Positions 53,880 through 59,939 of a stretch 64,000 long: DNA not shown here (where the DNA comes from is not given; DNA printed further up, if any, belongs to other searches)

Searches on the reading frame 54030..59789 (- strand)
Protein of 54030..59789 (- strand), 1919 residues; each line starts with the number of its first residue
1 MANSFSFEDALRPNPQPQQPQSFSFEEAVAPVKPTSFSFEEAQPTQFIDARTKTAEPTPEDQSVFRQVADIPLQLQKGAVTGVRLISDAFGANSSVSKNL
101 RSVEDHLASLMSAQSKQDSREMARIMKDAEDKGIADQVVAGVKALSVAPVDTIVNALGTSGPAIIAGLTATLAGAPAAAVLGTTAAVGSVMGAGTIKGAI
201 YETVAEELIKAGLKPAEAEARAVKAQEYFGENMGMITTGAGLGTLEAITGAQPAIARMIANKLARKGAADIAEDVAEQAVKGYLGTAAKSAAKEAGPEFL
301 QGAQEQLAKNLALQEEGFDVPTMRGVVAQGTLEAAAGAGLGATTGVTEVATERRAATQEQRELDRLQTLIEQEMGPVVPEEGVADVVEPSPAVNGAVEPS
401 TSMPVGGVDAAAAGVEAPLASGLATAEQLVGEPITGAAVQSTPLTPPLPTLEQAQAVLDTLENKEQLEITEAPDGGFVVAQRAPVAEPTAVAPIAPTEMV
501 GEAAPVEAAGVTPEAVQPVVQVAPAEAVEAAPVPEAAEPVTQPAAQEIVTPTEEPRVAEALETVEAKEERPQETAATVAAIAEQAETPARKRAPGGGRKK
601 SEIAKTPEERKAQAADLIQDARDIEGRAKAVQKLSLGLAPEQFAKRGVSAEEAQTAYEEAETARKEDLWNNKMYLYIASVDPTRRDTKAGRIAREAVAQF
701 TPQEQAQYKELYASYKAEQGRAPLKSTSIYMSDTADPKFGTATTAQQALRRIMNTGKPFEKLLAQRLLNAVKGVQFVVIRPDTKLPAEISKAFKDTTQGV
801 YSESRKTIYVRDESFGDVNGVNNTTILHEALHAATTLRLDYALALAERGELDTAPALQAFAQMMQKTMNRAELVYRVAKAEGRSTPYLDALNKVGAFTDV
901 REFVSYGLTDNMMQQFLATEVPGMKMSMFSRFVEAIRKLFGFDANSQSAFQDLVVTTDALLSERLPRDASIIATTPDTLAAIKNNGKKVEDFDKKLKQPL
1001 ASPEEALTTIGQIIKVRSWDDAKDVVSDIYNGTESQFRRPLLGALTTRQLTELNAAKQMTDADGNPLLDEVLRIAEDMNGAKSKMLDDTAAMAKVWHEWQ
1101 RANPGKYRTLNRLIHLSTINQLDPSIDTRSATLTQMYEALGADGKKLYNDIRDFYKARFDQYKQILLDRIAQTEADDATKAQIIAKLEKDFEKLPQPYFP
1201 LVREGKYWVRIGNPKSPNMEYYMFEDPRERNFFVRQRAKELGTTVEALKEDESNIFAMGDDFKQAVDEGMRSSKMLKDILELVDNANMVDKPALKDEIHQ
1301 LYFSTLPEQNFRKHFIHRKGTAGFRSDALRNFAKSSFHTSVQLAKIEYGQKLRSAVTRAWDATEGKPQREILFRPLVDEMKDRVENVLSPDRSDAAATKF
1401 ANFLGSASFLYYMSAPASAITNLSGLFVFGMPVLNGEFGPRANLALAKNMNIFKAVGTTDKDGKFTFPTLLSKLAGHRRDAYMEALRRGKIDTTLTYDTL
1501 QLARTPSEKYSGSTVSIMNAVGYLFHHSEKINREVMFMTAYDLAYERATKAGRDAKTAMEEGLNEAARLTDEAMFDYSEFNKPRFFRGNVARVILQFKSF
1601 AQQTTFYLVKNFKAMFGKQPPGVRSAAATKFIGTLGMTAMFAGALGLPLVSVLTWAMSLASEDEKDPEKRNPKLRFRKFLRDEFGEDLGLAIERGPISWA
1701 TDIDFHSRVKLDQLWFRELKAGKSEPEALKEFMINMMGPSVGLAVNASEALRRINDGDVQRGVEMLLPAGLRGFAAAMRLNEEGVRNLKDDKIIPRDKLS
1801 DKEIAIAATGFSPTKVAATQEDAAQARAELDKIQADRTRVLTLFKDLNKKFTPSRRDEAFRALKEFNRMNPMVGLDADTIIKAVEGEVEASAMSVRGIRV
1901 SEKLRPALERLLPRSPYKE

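Call 67: search_protein_families(library=phrogs, proteins=[window:54030-59789:-], max_evalue=0.001)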
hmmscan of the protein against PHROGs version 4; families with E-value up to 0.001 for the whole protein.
window:54030-59789:- (1919 aa): 5 families
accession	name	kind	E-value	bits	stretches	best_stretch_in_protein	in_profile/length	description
phrog_10089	-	moron, auxiliary metabolic gene and host takeover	2.2e-87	294.5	2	1181-1914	3944-4643/4647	DarB-like antirestriction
phrog_30335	-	unknown function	3.3e-79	267.6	1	1041-1871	2044-2854/2900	-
phrog_11358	-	unknown function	3.1e-70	237.7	1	1123-1872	2676-3385/3431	-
phrog_22591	-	unknown function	1.9e-63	215.3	1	1133-1768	1827-2432/2434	-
phrog_2206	-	DNA, RNA and nucleotide metabolism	2.4e-18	65.6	1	736-985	2015-2276/3406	virion RNA polymerase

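Call 68: search_protein_families(library=pfam, proteins=[window:54030-59789:-], max_evalue=0.01)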
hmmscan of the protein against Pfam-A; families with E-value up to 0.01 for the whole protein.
window:54030-59789:- (1919 aa): 1 family
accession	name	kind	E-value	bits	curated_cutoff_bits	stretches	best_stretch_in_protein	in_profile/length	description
PF18858.6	LPD39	-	9e-12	45.5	27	1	1035-1188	14-184/198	Large polyvalent protein associated domain 39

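Call 69: search_solved_structures(query=window:54030-59789:-, max_evalue=1)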
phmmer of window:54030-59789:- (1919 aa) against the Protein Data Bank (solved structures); distinct sequences matched with E-value up to 1: 1.
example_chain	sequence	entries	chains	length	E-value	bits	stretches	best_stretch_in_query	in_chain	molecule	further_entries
8ctm_A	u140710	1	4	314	0.48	11.2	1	407-502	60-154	Inosine-uridine preferring nucleoside hydrolase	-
